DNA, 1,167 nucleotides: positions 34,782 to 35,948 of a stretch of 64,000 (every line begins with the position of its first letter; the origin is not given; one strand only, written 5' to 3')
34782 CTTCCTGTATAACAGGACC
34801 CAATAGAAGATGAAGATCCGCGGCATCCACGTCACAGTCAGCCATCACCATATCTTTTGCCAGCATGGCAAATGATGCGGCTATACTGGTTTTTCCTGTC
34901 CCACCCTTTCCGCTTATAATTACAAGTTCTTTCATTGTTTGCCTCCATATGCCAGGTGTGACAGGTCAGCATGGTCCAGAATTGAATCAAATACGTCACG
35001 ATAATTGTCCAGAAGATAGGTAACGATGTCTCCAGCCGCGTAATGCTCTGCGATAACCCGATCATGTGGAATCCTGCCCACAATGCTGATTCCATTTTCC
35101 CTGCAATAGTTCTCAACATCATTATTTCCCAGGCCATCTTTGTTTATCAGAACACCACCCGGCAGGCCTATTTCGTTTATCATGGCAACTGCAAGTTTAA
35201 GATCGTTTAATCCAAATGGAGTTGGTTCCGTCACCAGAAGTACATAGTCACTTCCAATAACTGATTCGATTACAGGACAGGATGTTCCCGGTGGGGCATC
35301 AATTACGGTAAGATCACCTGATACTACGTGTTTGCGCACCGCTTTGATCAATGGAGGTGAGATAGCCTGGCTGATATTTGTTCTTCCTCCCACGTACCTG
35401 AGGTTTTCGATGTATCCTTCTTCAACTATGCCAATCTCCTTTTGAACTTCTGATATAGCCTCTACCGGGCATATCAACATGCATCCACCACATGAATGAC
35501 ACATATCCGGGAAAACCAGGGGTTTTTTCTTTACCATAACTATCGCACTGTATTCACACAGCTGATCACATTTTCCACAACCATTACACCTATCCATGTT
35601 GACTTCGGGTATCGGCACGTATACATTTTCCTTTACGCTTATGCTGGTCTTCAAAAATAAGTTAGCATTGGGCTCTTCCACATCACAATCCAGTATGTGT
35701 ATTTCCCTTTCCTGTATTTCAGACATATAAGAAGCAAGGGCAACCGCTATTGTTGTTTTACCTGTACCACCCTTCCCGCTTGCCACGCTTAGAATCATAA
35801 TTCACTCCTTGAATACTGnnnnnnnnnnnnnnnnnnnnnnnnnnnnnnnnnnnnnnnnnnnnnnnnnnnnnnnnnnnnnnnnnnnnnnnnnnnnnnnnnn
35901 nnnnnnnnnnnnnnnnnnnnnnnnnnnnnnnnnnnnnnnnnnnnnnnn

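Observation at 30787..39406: Sigma-54-controlled 11-gene NifX-like / CooC-like / Mrp cluster with no nitrogenase: candidate uncharacterised metallocofactor trafficking system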

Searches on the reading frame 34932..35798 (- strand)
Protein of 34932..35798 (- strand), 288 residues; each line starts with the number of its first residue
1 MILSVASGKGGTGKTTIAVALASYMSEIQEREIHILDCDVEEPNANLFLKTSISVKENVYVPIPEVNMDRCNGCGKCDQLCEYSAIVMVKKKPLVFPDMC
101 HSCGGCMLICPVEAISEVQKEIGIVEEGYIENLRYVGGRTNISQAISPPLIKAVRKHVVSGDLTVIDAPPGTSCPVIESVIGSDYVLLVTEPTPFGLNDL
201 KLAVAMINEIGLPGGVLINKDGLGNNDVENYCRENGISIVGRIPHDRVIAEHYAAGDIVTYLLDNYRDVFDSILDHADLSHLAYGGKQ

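Call 3: search_protein_families(library=pfam, proteins=[window:34932-35798:-], max_evalue=0.01)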
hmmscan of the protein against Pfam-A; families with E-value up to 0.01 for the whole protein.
window:34932-35798:- (288 aa): 16 families
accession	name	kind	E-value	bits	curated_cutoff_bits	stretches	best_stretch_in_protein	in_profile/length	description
PF10609.15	ParA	-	5.4e-15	55.9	27.1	2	2-54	5-56/246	NUBPL iron-transfer P-loop NTPase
PF01656.29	CbiA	-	7.6e-14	52.2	25.4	1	4-256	2-122/125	CobQ/CobB/MinD/ParA nucleotide binding domain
PF13614.12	AAA_31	-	5.8e-11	43.1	27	2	2-54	3-51/177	AAA domain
PF00037.32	Fer4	-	1.6e-10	40.8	21.1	2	95-116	3-24/24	4Fe-4S binding domain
PF12837.12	Fer4_6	-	4.3e-09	36.3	25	2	93-115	2-24/24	4Fe-4S binding domain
PF14697.11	Fer4_21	-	3.4e-07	30.7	35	1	66-115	3-57/59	4Fe-4S dicluster domain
PF25160.1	LdpA_Fe-S-bd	-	6.3e-07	29.5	27.6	1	95-119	23-47/49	LdpA Fe-S cluster-binding domain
PF13187.11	Fer4_9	-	1.5e-06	28.6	27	1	70-115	1-52/52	4Fe-4S dicluster domain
PF13237.11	Fer4_10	-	1.8e-06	28.2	25.5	1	66-111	4-53/53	4Fe-4S dicluster domain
PF12838.12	Fer4_7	-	2.2e-06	28.5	27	1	70-114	1-52/52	4Fe-4S dicluster domain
PF13484.11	Fer4_16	-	5.4e-06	27.5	30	1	100-120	2-22/66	4Fe-4S double cluster binding domain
PF13183.11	Fer4_8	-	1.4e-05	25.9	27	0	98-112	52-66/68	4Fe-4S dicluster domain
PF12797.12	Fer4_2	-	5.8e-05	23.3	24.5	1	63-81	2-20/22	4Fe-4S binding domain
PF17179.9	Fer4_22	-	0.00014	23.1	27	0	64-82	74-92/95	4Fe-4S dicluster domain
PF02374.21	ArsA_ATPase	-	0.00027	20.7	24.3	1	6-33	6-33/305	Anion-transporting ATPase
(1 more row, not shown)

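Call 16: find_encoding_contigs(protein=window:34932-35798:-, flank=10000, max_places=6)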
Protein window:34932-35798:- (288 aa): 5 contigs read that carry it; 5 places shown.
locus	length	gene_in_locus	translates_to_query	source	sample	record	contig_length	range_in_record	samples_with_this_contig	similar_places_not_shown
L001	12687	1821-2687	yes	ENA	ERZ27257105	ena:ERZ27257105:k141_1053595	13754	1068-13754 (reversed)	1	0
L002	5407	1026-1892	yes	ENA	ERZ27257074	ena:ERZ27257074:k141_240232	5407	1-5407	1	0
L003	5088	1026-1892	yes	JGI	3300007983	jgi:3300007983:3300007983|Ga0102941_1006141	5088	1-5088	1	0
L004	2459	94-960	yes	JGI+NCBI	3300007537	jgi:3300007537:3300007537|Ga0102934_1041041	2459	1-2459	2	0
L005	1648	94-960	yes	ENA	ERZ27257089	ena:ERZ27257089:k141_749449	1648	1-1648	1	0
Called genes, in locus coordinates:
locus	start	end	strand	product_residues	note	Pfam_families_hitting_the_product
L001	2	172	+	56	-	?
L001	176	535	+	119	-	PF02579:Nitro_FeMo-Co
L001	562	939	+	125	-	PF17253:DUF5320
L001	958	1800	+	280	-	PF00753:Lactamase_B, PF23023:Anti-Pycsar_Apyc1 (weak), PF12706:Lactamase_B_2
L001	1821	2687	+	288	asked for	PF01656:CbiA, PF10609:ParA, PF13614:AAA_31 (faint), PF13237:Fer4_10 (weak), PF12838:Fer4_7 (weak), PF13187:Fer4_9 (weak), PF14697:Fer4_21 (weak), PF00037:Fer4 (weak), +4 more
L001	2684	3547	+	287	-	PF01656:CbiA, PF10609:ParA (faint), PF12838:Fer4_7 (faint), PF13237:Fer4_10 (faint), PF00037:Fer4 (weak), PF12797:Fer4_2 (faint), PF12837:Fer4_6 (faint), PF14697:Fer4_21, +1 more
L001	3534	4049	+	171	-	PF01980:TrmO_N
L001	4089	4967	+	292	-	PF20720:nSTAND3 (weak), PF02374:ArsA_ATPase, PF09140:MipZ, PF10609:ParA, PF13614:AAA_31, PF01656:CbiA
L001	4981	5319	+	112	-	PF02579:Nitro_FeMo-Co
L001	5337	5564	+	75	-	-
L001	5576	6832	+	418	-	PF01545:Cation_efflux, PF16916:ZT_dimer, PF02579:Nitro_FeMo-Co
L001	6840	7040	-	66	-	-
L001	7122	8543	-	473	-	PF13513:HEAT_EZ (faint), PF12717:Cnd1 (faint), PF00514:Arm (faint), PF02985:HEAT (faint), PF03130:HEAT_PBS (faint), PF13646:HEAT_2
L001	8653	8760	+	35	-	-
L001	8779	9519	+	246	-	PF10646:Germane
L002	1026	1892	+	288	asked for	PF01656:CbiA, PF10609:ParA, PF13614:AAA_31 (faint), PF13237:Fer4_10 (weak), PF12838:Fer4_7 (weak), PF13187:Fer4_9 (weak), PF14697:Fer4_21 (weak), PF00037:Fer4 (weak), +4 more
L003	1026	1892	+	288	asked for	PF01656:CbiA, PF10609:ParA, PF13614:AAA_31 (faint), PF13237:Fer4_10 (weak), PF12838:Fer4_7 (weak), PF13187:Fer4_9 (weak), PF14697:Fer4_21 (weak), PF00037:Fer4 (weak), +4 more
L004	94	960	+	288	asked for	PF01656:CbiA, PF10609:ParA, PF13614:AAA_31 (faint), PF13237:Fer4_10 (weak), PF12838:Fer4_7 (weak), PF13187:Fer4_9 (weak), PF14697:Fer4_21 (weak), PF00037:Fer4 (weak), +4 more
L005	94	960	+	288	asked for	PF01656:CbiA, PF10609:ParA, PF13614:AAA_31 (faint), PF13237:Fer4_10 (weak), PF12838:Fer4_7 (weak), PF13187:Fer4_9 (weak), PF14697:Fer4_21 (weak), PF00037:Fer4 (weak), +4 more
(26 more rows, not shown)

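Call 18: search_protein_families(library=ncbifam, proteins=[window:34932-35798:-], max_evalue=0.001)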
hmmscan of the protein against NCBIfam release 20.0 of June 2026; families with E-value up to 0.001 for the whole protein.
window:34932-35798:- (288 aa): 54 families (the best 25 are shown)
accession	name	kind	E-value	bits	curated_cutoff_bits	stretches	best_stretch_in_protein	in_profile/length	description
NF041136.1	MrpORP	equivalog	7.1e-14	51.9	450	1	3-50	8-54/365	iron-sulfur cluster carrier protein MrpORP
TIGR01969.1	minD_arch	subfamily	2.3e-13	49.9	201.75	1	1-50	1-49/251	cell division ATPase MinD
NF041546.1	ParA_partition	equivalog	5.7e-13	48.9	180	2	2-40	1-38/203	ParA family partition ATPase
NF038196.1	ferrodoxin_EFR1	subfamily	9.5e-12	45.5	75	1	65-117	181-231/242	EFR1 family ferrodoxin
NF058577.1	FdxA_fam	equivalog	2e-10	40.7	65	2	69-114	7-52/52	4Fe-4S ferredoxin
NF040770.1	hetero_SS_HdrA2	exception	1.5e-09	36.6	1100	1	64-117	572-625/777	CoB-CoM heterodisulfide reductase HdrA2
TIGR03294.1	FrhG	equivalog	5.2e-09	36.2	245.5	1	65-120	170-225/228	coenzyme F420 hydrogenase subunit gamma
NF040864.1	HgcB_ferredoxin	equivalog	6.6e-09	35.5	99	1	65-124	10-69/93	mercury methylation ferredoxin HgcB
TIGR01944.1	rnfB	subfamily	1.9e-08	34.1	68.7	1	66-120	110-165/190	RnfABCDGE type electron transport complex subunit B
NF006221.0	PRK08348.1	subfamily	4.8e-08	32.8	124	1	35-132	10-109/136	NADH-plastoquinone oxidoreductase subunit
TIGR02700.1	flavo_MJ0208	hypoth_equivalog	5.1e-08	32.5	251.35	1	65-134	144-213/234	dihydromethanopterin reductase (acceptor)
TIGR04105.1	FeFe_hydrog_B1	subfamily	5.1e-08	32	450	2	69-120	111-164/462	monomeric [FeFe] hydrogenase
TIGR03287.1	methan_mark_16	hypoth_equivalog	9.3e-08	30.9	363.95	1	14-163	243-389/391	methanogenesis marker 16 metalloprotein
NF041891.1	hdrA_Methbact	equivalog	1.1e-07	30.5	1300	1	59-116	562-619/762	ferredoxin:CoB-CoM heterodisulfide reductase subunit HdrA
NF043069.1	T4HPD_activ_SAM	equivalog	1.7e-07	30.9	425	1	67-123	49-105/299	trans-4-hydroxy-L-proline dehydratase activase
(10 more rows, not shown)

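Call 20: find_homologous_proteins(query=window:34932-35798:-, max_evalue=1e-10)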
Query window:34932-35798:- (288 aa): 8000 proteins with E <= 1e-10 among 8000 candidates; the best 120 are listed.
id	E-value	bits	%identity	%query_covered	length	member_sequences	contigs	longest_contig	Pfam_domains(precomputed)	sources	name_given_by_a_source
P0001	6.1e-178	608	95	100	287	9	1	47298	PF14697.12,PF10609.16,PF01656.30,PF13614.13,PF12837.13,PF00037.33,PF13484.12,PF12838.13,PF25160.2,PF13237.12,PF13187.12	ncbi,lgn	-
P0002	5.1e-158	543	82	100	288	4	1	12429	PF14697.12,PF10609.16,PF12837.13,PF13484.12,PF12838.13,PF01656.30,PF13614.13,PF00037.33,PF25160.2,PF13237.12,PF13183.12,PF13187.12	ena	-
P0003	3.3e-111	389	58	96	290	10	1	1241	PF00142.25,PF14697.12,PF17179.10,PF10609.16,PF12837.13,PF13484.12,PF12838.13,PF01656.30,PF12797.13,PF13614.13,PF00037.33,PF09140.18,PF25160.2,PF13237.12,PF13187.12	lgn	-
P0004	1.4e-110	387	59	99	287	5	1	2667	PF14697.12,PF10609.16,PF01656.30,PF13614.13,PF00037.33,PF13484.12,PF12838.13,PF13187.12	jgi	jgi:MinD superfamily P-loop ATPase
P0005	2.4e-110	387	58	97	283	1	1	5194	PF10609.16,PF01656.30,PF13614.13,PF12837.13,PF00037.33,PF09140.18,PF13484.12,PF12838.13,PF13237.12,PF13187.12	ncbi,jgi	-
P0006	3.7e-110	386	60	100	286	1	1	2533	PF14697.12,PF10609.16,PF01656.30,PF13614.13,PF12837.13,PF00037.33,PF13484.12,PF12838.13,PF13237.12,PF13183.12,PF13187.12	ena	-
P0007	4.7e-109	382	57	100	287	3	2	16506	PF14697.12,PF10609.16,PF01656.30,PF13614.13,PF12837.13,PF00037.33,PF13484.12,PF12838.13,PF25160.2,PF13237.12,PF13187.12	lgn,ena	-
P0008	5.7e-108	379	57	100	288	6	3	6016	PF14697.12,PF10609.16,PF01656.30,PF13614.13,PF12837.13,PF00037.33,PF13484.12,PF12838.13,PF25160.2,PF13237.12,PF13187.12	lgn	-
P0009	1.8e-107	377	55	100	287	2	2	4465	PF10609.16,PF01656.30,PF12797.13,PF13614.13,PF12837.13,PF00037.33,PF13484.12,PF12838.13,PF25160.2,PF13237.12,PF13187.12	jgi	-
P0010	2.0e-107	377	57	97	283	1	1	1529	PF10609.16,PF01656.30,PF13614.13,PF12837.13,PF00037.33,PF13187.12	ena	-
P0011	3.0e-107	376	57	100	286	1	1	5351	PF14697.12,PF17179.10,PF10609.16,PF01656.30,PF13614.13,PF12837.13,PF00037.33,PF13484.12,PF12838.13,PF25160.2,PF13187.12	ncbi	-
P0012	1.5e-106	374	55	96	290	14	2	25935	PF00142.25,PF14697.12,PF17179.10,PF10609.16,PF12837.13,PF13484.12,PF12838.13,PF02374.22,PF01656.30,PF12797.13,PF13614.13,PF00037.33,PF25160.2,PF13237.12,PF13183.12,PF13187.12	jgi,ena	-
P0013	4.1e-106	373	58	96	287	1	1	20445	PF10609.16,PF01656.30,PF13614.13,PF12837.13,PF00037.33,PF13484.12,PF12838.13,PF25160.2,PF13237.12,PF13187.12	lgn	-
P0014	1.2e-105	371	57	95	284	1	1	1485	PF14697.12,PF10609.16,PF01656.30,PF13614.13,PF12837.13,PF00037.33,PF13484.12,PF12838.13,PF25160.2,PF13237.12,PF13187.12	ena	-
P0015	3.5e-105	370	53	98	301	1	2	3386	PF00142.25,PF10609.16,PF01656.30,PF13614.13,PF12837.13,PF00037.33,PF09140.18,PF13237.12,PF13187.12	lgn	-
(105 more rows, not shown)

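Call 22: find_related_loci(query=A1, collection=genome_contigs, flank=10000)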
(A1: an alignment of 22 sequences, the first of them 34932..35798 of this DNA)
Query A1 (288 aa) in genome_contigs; peptide patterns used: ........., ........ (x = any residue, [..] = any of these).
600 stretches matched a pattern (row limit reached: there are more); 443 encode a relative of the query (tblastn E <= 1e-3); the best 80 are kept; 80 distinct loci.
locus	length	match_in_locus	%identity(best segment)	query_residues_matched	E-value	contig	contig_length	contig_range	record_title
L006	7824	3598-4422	53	1-276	2e-100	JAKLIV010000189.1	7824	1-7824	MAG: Spirochaetes bacterium isolate RA.bin95 RA.bin95_189, whole genome shotgun sequence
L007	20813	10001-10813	52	1-275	4e-94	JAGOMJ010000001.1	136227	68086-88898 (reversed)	MAG: Smithella sp. isolate Go_SlDig_bin_11 Go_SlDig_218_length_136227_cov_34.010654, whole genome shotgun sequence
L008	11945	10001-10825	50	1-276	4e-93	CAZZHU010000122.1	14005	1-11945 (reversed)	MAG TPA_asm: uncultured Leptospirales bacterium isolate SRP192927_co6_673 genome assembly, contig: NODE_10459_length_140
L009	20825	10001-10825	50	1-276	3e-92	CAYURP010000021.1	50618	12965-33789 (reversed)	MAG TPA_asm: uncultured Ignavibacteria bacterium isolate binchicken_co89_584 genome assembly, contig: NODE_815_length_50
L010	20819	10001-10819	49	1-276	4e-92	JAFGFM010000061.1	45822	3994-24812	MAG: Deltaproteobacteria bacterium isolate Zod_Metabat.1317 k87_2370713, whole genome shotgun sequence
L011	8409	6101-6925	48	1-275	1e-91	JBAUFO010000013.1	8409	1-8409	MAG: Candidatus Zixiibacteriota bacterium isolate MFD13088_ilm_asm_bin32 k127_212763, whole genome shotgun sequence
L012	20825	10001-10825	49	1-276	1e-91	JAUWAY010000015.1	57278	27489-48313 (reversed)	MAG: Phycisphaerae bacterium isolate CSMAG_1306 CSMAG_1306_k141_1508211_length_57278_cov_11.9702, whole genome shotgun s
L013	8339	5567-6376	51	1-274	8e-92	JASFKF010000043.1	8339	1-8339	MAG: Syntrophobacterales bacterium isolate D0608U48metaG_Bin_309 D0608U48metaG_FD_scaffold_271_c1, whole genome shotgun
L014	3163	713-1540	51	1-280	3e-93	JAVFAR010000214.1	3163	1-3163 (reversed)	MAG: Trichloromonas sp. isolate BF4_96 NODE_127239_length_3163_cov_12.305007_Biofilm4, whole genome shotgun sequence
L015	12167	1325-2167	49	1-276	4e-91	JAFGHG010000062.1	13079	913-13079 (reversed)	MAG: Candidatus Omnitrophota bacterium isolate Zod_Metabat.1444 k87_4339339, whole genome shotgun sequence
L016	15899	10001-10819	50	1-274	6e-91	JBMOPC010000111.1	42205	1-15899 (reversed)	MAG: Bacillota bacterium isolate Betzabe_MAG118 MAG118_111, whole genome shotgun sequence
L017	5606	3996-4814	51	1-274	3e-90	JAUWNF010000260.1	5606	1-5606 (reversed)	MAG: Phycisphaerales bacterium isolate CSMAG_2417 CSMAG_2417_k141_349328_length_5606_cov_4.0000, whole genome shotgun se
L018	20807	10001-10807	48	1-273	5e-90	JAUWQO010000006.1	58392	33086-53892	MAG: Desulfobacterales bacterium isolate CSMAG_2504 CSMAG_2504_k141_181007_length_58392_cov_25.2574, whole genome shotgu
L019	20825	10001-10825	50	3-278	6e-90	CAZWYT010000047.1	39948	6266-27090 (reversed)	MAG TPA_asm: uncultured Planctomycetales bacterium isolate binchicken_co119_111 genome assembly, contig: NODE_1072_lengt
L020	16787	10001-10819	50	1-274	8e-90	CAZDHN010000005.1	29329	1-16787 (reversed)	MAG TPA_asm: uncultured Planctomycetaceae bacterium isolate binchicken_co181_562 genome assembly, contig: NODE_2160_leng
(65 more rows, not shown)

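Call 59: search_solved_structures(query=window:34932-35798:-, max_evalue=0.001)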
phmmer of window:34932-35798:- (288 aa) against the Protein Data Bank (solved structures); distinct sequences matched with E-value up to 0.001: 40.
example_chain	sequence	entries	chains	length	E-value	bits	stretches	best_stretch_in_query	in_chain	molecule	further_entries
7np8_A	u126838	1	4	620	5.7e-09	39.1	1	61-141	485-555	Coenzyme F420-dependent sulfite reductase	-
1ion_A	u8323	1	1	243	1.4e-08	37.8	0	2-49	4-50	PROBABLE CELL DIVISION INHIBITOR MIND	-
1g3q_A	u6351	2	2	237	4.2e-08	36.3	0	151-253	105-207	CELL DIVISION INHIBITOR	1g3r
9sw6_G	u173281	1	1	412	1.4e-07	34.6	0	65-127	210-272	Polyferredoxin protein MvhB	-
7npa_A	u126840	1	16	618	2.9e-07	33.5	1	61-141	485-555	Coenzyme F420-dependent sulfite reductase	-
1hyq_A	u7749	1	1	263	4.6e-07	32.9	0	3-49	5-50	CELL DIVISION INHIBITOR (MIND-1)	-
6fah_A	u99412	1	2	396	8.9e-07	31.9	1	68-118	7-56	Caffeyl-CoA reductase-Etf complex subunit CarE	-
9tn7_A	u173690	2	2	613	1.2e-06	31.5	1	61-140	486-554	Coenzyme F420 hydrogenase/dehydrogenase beta subunit domain protein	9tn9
5t5i_G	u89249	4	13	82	1.7e-06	31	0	95-117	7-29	Tungsten formylmethanofuran dehydrogenase subunit fwdG | Tungsten formylmethanofuran dehydrogenase, subunit G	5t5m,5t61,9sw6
9r51_C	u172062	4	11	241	3.1e-06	30.1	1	65-114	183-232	F420-reducing [NiFe]-hydrogenase from Methanothermococcus thermolithotrophicus subunit gam | F420-reducing [NiFe]-hydrogenase from Methanothermococcus thermolit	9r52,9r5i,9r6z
8rvv_A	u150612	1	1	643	7.8e-06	28.8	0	63-117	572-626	H(2):CoB-CoM heterodisulfide,ferredoxin reductase subunit A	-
8rvu_a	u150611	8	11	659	8.3e-06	28.7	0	63-117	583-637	H(2):CoB-CoM heterodisulfide,ferredoxin reductase subunit A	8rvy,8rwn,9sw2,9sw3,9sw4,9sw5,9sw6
9sfi_U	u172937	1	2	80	1.2e-05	28.2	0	94-114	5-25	4Fe-4S binding protein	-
7q4w_B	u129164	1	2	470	2.1e-05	27.4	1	65-117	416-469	Iron hydrogenase HydB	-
7zc6_B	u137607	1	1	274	2.2e-05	27.3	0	70-119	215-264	RnfB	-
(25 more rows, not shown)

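Call 60: search_solved_structures(query=A1, max_evalue=0.01)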
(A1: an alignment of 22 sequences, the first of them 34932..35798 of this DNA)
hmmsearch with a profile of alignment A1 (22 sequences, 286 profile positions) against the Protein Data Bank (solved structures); distinct sequences matched with E-value up to 0.01: 173 (the best 60 are shown).
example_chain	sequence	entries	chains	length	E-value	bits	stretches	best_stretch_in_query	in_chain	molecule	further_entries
9sw6_G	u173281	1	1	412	5.3e-21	78.1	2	64-118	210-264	Polyferredoxin protein MvhB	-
1hyq_A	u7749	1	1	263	2e-18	69.6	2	2-51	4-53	CELL DIVISION INHIBITOR (MIND-1)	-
1g3q_A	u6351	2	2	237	2.1e-18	69.6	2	2-50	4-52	CELL DIVISION INHIBITOR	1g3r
5t5i_F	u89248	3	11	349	2.5e-17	66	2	63-115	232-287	Tungsten formylmethanofuran dehydrogenase subunit fwdF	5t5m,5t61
1ion_A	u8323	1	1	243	3.5e-17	65.5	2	2-50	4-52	PROBABLE CELL DIVISION INHIBITOR MIND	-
9sw6_H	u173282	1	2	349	8.3e-17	64.3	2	63-115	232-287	Tungsten formylmethanofuran dehydrogenase, subunit F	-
9eri_B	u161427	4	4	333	1.2e-16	63.8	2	70-125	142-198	Na(+)-translocating ferredoxin:NAD(+) oxidoreductase complex subunit B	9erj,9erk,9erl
7bkb_K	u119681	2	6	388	4.9e-15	58.5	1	56-131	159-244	Formylmethanofuran dehydrogenase, subunit F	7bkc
4rz2_A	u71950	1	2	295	2.6e-14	56.2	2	2-50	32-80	Site-determining protein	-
9sfi_T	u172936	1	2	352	1.3e-13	53.8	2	65-126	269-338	4Fe-4S ferredoxin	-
5j1j_A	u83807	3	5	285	2e-13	53.2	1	3-51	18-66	Site-determining protein | Transcriptional antiactivator FleN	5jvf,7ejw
4rz3_A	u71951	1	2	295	5.4e-13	51.8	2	2-50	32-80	Site-determining protein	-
7npa_A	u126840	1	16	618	6.3e-13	51.6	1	49-114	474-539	Coenzyme F420-dependent sulfite reductase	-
4v03_A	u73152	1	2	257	6.8e-13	51.5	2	3-50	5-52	SITE-DETERMINING PROTEIN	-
7np8_A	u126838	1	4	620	1.9e-12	50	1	51-121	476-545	Coenzyme F420-dependent sulfite reductase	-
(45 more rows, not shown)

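Call 72: predict_structure(alignment_id=A1)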
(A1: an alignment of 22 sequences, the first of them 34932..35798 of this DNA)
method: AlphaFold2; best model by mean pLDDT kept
length: 288 residues; sequences in the alignment: 22
mean_pLDDT: 90.3   pTM: 0.83
mean pLDDT of the five models: 90.3, 89.7, 89.6, 88.1, 87.9
residues with pLDDT >= 90: 203; 70-90: 72; 50-70: 8; < 50: 5
segments of 3 or more residues with pLDDT < 50: 284-288
pLDDT, mean of each block of 10 residues (from residue 1): 92 94 91 94 91 94 90 90 88 86 86 90 95 94 78 91 92 90 96 94 95 96 92 97 94 93 96 85 46
secondary structure, 60 per line:
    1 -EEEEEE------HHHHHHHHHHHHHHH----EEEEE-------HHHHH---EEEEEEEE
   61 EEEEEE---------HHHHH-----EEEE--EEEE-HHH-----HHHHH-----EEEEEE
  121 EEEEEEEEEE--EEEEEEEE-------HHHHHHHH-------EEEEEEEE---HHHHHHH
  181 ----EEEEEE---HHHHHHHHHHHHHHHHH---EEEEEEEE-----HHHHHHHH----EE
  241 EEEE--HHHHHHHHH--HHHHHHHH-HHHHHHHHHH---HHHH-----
elements in order: E2-7 H14-28 E33-37 H45-49 E53-66 H76-80 E86-89 E92-95 H105-109 E115-130 E133-140 H148-155 E163-170 H174-180 E185-190 H194-210 E214-221 H227-234 E239-244 H247-255 H258-265 H267-276 H280-283
